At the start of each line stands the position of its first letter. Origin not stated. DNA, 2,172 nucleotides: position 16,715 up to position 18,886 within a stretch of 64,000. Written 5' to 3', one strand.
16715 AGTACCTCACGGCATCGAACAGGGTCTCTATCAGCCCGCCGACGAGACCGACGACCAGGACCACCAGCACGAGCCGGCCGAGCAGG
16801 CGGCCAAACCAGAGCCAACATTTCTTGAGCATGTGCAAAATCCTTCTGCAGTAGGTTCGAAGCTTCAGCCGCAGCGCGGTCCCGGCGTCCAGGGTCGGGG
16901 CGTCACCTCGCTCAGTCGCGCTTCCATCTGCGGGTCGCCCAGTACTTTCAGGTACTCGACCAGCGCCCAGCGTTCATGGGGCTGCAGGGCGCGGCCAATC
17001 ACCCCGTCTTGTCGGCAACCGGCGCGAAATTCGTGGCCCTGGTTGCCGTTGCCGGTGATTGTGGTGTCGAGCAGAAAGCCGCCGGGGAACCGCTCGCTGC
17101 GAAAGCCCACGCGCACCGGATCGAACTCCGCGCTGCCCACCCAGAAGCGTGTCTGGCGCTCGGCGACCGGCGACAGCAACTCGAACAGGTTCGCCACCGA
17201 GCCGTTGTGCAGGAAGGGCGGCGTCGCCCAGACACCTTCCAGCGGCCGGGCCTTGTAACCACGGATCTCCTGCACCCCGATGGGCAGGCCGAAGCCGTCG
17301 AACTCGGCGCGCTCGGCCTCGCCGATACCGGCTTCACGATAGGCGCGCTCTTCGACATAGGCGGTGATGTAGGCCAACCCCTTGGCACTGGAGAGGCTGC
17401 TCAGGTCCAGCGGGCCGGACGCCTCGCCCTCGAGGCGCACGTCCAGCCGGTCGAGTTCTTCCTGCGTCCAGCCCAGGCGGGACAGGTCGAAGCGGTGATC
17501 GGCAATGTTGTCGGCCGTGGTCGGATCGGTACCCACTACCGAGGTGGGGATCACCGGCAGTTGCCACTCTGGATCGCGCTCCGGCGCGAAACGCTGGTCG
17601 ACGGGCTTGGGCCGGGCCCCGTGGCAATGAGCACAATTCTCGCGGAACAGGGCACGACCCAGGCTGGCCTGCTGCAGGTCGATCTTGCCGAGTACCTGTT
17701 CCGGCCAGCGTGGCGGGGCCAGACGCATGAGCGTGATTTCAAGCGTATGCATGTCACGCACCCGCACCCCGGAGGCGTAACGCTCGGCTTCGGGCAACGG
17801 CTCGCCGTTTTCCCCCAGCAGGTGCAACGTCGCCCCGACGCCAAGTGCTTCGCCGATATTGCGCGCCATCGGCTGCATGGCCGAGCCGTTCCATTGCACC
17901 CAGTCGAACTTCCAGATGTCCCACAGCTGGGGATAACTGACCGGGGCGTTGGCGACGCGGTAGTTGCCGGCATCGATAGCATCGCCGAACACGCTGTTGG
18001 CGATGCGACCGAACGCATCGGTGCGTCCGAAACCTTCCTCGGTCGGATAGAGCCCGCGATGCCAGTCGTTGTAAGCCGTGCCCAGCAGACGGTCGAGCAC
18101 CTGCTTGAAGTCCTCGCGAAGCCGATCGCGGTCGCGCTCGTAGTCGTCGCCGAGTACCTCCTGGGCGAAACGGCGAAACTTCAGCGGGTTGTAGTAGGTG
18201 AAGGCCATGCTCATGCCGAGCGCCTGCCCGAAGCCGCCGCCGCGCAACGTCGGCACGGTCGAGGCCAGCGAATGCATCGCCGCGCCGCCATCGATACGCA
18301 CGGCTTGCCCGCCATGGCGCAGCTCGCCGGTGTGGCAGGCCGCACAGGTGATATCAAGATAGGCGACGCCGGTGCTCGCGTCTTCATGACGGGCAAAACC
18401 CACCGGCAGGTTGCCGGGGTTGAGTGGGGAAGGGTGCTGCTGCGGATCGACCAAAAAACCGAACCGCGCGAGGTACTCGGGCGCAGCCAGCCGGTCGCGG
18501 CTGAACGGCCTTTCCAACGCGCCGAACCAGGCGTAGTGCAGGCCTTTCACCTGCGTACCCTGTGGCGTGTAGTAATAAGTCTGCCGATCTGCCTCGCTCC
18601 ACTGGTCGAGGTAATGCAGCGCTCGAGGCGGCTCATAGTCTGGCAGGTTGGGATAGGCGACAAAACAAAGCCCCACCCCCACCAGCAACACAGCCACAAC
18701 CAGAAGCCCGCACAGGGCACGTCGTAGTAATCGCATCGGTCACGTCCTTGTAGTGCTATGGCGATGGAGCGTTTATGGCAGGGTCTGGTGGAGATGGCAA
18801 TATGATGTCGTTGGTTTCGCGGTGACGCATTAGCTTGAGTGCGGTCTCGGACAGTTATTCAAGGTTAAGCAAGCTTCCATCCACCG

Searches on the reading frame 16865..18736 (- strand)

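Call 30: search_protein_families(library=pfam, proteins=[window:16865-18736:-], max_evalue=0.001)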
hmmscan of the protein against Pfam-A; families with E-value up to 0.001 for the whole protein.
window:16865-18736:- (623 aa): 3 families
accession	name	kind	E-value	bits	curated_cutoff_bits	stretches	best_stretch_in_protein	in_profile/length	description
PF21419.2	RoxA-like_Cyt-c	-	7.8e-15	54.6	26.7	1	493-531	1-38/39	RoxA-like, cytochrome c-like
PF00034.26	Cytochrom_C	-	1.2e-07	33.4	21.3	0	358-382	2-26/90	Cytochrome c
PF13442.11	Cytochrome_CBB3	-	5e-07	30.4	27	0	356-376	2-23/68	Cytochrome C oxidase, cbb3-type, subunit III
